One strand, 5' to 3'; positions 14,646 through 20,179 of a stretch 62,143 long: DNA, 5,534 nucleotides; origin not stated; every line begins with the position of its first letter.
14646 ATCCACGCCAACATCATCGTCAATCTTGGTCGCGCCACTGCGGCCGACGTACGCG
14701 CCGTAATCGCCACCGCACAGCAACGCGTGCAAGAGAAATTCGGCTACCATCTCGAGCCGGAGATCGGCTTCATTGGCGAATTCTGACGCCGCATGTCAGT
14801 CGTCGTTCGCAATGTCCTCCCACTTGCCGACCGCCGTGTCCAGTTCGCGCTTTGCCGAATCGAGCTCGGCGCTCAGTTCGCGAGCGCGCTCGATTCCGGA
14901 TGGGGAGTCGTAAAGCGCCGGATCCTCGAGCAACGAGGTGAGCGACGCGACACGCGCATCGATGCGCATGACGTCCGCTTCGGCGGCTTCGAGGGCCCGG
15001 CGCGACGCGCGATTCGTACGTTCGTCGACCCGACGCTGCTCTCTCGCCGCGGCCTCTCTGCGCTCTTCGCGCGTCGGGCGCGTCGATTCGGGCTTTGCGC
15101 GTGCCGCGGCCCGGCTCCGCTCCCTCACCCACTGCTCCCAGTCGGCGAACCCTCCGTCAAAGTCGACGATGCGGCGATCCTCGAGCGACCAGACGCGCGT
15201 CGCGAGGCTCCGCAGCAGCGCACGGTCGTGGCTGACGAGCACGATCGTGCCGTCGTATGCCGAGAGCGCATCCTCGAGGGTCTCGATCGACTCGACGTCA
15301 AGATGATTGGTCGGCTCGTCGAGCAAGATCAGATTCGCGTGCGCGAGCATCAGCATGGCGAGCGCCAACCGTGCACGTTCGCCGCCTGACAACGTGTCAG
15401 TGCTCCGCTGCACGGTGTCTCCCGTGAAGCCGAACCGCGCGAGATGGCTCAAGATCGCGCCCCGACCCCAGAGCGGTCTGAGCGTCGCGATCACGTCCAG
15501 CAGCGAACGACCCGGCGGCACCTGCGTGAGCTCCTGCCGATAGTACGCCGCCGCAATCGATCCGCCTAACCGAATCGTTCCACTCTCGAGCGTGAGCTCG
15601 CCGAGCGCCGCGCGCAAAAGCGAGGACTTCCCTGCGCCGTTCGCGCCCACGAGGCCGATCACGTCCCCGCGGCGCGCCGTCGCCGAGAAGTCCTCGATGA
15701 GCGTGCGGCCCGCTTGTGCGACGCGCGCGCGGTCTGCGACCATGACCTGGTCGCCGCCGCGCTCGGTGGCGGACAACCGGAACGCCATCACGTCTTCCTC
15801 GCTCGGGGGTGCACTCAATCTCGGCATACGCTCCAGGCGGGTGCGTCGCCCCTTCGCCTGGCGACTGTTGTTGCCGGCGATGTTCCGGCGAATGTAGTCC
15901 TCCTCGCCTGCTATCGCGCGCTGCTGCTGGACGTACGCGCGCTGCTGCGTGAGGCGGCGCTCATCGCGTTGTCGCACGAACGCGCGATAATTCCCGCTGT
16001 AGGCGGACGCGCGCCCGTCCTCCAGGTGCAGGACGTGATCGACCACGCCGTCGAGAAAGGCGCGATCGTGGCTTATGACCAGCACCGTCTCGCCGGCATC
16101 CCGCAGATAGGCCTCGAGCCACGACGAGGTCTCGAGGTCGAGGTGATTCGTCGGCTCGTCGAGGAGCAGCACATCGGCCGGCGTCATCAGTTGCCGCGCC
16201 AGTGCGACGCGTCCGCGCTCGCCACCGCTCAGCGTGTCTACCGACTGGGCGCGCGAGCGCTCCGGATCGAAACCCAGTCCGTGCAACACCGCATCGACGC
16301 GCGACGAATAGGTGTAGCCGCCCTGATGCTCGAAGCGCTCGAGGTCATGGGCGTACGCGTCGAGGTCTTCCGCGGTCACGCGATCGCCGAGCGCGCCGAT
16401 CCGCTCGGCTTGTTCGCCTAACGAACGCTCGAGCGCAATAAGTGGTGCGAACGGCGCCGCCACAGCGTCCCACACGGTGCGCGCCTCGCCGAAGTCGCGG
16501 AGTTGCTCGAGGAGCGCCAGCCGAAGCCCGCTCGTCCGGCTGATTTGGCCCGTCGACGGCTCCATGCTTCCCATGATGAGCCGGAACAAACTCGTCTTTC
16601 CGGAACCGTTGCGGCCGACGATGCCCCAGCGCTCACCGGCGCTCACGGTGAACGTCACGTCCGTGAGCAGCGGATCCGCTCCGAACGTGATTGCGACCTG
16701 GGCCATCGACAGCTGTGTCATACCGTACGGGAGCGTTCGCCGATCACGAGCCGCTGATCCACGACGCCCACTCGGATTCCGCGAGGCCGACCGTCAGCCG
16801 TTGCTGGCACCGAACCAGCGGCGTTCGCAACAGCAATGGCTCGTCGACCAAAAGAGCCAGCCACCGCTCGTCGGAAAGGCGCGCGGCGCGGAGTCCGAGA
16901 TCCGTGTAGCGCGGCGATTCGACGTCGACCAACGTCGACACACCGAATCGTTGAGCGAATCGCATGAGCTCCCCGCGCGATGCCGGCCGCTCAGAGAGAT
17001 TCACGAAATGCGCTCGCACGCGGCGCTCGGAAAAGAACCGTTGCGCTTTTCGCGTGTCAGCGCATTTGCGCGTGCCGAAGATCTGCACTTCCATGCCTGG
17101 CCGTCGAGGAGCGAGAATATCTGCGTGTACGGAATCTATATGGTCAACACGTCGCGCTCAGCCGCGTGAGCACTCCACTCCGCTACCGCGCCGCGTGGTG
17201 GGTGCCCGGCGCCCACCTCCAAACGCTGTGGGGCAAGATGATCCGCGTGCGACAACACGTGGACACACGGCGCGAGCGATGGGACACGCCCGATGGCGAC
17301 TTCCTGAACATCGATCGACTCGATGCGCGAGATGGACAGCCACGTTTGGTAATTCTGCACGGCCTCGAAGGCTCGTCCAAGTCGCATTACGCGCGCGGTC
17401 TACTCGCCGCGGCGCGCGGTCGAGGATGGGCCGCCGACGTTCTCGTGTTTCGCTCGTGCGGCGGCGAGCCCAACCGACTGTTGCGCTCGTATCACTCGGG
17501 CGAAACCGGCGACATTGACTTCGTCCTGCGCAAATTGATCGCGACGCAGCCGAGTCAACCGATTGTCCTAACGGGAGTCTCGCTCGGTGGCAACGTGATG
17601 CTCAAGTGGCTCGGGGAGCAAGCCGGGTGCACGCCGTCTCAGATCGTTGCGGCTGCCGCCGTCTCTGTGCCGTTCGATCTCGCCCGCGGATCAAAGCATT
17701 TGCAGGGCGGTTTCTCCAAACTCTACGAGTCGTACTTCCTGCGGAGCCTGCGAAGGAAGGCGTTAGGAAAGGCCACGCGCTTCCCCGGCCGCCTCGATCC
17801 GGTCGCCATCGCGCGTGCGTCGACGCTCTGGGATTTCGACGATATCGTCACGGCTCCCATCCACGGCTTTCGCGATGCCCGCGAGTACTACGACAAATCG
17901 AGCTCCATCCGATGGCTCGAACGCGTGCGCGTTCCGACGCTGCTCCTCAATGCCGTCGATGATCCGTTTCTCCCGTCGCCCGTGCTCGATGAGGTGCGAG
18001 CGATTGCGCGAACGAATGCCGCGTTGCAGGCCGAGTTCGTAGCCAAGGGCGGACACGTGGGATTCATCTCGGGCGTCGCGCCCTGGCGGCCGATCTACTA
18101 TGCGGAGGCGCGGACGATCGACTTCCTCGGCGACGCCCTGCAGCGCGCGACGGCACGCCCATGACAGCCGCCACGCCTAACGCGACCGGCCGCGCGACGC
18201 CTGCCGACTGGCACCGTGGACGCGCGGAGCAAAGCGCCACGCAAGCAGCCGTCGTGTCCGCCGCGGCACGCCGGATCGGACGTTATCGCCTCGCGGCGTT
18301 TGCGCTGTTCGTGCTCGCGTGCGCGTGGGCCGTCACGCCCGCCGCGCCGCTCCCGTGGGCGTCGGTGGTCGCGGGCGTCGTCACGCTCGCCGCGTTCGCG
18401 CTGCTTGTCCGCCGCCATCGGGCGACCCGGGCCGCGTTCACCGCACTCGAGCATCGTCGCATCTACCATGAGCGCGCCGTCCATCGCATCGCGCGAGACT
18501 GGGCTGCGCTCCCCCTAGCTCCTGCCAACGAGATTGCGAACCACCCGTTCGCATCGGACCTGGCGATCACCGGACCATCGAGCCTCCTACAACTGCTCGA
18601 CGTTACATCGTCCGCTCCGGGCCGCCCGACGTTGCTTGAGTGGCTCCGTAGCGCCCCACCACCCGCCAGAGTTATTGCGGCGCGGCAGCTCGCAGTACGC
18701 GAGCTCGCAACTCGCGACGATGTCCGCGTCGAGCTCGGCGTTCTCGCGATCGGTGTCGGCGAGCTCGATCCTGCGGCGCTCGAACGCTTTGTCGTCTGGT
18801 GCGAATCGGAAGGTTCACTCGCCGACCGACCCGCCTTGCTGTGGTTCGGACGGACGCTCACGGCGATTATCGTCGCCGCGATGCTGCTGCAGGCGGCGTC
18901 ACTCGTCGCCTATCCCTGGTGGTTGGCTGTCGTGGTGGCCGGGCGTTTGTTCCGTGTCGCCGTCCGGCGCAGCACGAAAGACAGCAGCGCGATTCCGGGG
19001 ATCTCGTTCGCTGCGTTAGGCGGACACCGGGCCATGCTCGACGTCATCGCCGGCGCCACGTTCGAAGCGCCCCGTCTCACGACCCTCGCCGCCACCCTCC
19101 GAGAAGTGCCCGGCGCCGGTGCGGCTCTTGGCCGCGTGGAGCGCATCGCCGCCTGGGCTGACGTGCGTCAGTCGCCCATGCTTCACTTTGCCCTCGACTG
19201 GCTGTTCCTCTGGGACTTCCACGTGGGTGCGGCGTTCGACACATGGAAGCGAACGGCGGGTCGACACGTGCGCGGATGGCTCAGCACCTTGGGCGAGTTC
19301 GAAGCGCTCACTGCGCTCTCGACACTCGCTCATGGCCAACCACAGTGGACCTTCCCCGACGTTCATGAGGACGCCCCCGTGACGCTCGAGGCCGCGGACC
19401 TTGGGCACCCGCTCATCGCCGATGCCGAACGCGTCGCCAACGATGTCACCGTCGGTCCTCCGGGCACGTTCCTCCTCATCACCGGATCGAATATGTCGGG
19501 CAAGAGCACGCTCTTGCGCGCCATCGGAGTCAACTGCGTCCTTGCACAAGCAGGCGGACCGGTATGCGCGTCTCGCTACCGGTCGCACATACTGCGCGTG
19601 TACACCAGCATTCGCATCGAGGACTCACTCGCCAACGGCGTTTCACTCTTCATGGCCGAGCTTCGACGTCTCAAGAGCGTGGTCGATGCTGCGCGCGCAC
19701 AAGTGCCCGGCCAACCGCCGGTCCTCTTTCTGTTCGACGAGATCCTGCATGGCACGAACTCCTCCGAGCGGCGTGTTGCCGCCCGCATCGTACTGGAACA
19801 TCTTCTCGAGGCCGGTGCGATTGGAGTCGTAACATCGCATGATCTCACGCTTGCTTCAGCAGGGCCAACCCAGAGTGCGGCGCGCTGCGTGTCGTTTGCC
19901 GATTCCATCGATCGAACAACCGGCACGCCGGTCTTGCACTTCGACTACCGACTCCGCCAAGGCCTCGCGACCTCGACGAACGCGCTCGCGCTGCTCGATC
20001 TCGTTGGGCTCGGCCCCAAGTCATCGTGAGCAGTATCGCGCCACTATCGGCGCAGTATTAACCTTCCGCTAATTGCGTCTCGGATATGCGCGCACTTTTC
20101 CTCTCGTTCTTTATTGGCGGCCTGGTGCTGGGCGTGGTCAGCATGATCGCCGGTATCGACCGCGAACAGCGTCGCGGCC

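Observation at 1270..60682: Heptamer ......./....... (consensus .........) occurs about once per 1.2 kb and is written into genes on both strands through rare codons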

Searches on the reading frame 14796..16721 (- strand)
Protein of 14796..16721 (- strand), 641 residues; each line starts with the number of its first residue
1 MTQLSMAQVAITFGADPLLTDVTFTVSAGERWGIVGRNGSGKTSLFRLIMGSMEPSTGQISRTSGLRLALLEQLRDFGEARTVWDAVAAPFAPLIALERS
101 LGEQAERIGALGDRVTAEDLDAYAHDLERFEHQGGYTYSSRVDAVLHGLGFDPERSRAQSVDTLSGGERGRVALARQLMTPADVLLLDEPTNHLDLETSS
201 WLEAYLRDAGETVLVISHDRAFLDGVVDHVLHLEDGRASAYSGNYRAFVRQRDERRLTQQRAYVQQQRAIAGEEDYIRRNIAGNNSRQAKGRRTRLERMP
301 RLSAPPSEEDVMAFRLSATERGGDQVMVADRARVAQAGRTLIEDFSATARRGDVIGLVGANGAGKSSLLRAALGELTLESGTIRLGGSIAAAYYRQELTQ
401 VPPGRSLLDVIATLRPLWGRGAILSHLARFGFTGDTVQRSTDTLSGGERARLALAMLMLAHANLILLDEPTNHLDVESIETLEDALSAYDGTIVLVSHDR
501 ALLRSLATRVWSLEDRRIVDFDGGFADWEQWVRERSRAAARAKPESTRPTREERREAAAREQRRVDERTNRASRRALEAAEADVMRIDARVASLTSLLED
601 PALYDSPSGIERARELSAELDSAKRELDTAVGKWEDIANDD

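Call 9: search_protein_families(library=pfam, proteins=[window:14796-16721:-])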
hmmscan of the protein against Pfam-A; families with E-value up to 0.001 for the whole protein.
window:14796-16721:- (641 aa): 12 families
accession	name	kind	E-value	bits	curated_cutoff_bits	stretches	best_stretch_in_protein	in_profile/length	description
PF00005.33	ABC_tran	-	3.5e-50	170.6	25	2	19-192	1-137/137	ABC transporter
PF12848.13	ABC_tran_Xtn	-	1.2e-22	80.2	25.9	1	231-311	1-82/85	ABC transporter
PF02463.25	SMC_N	-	1.6e-14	54.3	40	0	442-502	135-201/220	RecF/RecN/SMC N terminal domain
PF13304.12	AAA_21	-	2.2e-13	51.4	27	0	355-372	2-19/304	AAA domain, putative AbiEii toxin, Type IV TA system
PF16326.10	ABC_tran_CTD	-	1.1e-08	35.6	32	1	571-637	4-67/69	ABC transporter C-terminal domain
PF13476.12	AAA_23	-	1.2e-05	26.5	27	0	34-49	24-39/201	AAA domain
PF03193.22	RsgA_GTPase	-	2.4e-05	24.6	30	0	352-384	106-138/174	RsgA GTPase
PF13555.12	AAA_29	-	4.3e-05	23.6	27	0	351-371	22-41/61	P-loop containing region of AAA domain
PF01926.29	MMR_HSR1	-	5.4e-05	23.7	21.9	0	355-375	2-22/113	50S ribosome-binding GTPase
PF20703.3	nSTAND1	-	0.00024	21.3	27.1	0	341-373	22-54/379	Novel STAND NTPase 1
PF13401.12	AAA_22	-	0.00056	20.7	27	0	354-495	7-120/130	AAA domain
PF13558.12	SbcC_Walker_B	-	0.00089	19.9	27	0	437-484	26-86/90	SbcC/RAD50-like, Walker B motif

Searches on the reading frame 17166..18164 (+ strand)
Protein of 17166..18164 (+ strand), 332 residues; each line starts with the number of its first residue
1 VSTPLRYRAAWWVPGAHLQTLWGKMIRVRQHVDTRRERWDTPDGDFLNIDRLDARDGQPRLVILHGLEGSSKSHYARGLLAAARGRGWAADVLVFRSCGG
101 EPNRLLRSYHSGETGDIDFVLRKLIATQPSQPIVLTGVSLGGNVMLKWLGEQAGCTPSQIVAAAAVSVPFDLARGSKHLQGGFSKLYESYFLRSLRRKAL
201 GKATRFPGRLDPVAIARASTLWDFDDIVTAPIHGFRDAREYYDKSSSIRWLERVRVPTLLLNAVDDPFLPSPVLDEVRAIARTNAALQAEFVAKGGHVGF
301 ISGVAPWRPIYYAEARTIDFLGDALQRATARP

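Call 9: search_protein_families(library=pfam, proteins=[window:17166-18164:+])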
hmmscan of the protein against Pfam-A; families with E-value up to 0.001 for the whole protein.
window:17166-18164:+ (332 aa): 2 families
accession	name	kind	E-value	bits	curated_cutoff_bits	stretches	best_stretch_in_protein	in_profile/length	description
PF00561.26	Abhydrolase_1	-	3.5e-09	37.1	25.8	1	59-303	1-244/245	alpha/beta hydrolase fold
PF12146.15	Hydrolase_4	-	8.3e-07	29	27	1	114-207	59-140/239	Serine aminopeptidase, S33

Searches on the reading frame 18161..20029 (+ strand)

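Call 9: search_protein_families(library=pfam, proteins=[window:18161-20029:+])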
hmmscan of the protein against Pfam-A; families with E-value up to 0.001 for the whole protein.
window:18161-20029:+ (622 aa): 2 families
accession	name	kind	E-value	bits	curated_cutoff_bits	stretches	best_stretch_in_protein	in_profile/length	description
PF00488.27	MutS_V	-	2.5e-19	70.4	30.2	1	439-615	2-170/188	MutS domain V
PF05192.23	MutS_III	-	0.00086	20.1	34.1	0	140-192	19-75/194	MutS domain III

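Call 47: search_protein_families(library=ncbifam, proteins=[window:18161-20029:+], max_evalue=0.001)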
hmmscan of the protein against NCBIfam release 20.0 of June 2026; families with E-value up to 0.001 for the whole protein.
window:18161-20029:+ (622 aa): 4 families
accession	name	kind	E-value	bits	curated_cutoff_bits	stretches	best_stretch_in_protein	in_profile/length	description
NF003810.1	PRK05399.1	equivalog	1.9e-28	99.6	480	1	375-560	540-724/793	DNA mismatch repair protein MutS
TIGR01069.2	mutS2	equivalog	1e-24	87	400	1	371-616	265-498/790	endonuclease MutS2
TIGR01070.1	mutS1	equivalog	1.6e-23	83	641.7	1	375-565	532-718/840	DNA mismatch repair protein MutS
NF052383.1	ATPase_KamC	equivalog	3.6e-21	75.5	300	1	438-560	310-427/508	lysine 5,6-aminomutase reactivase ATPase KamC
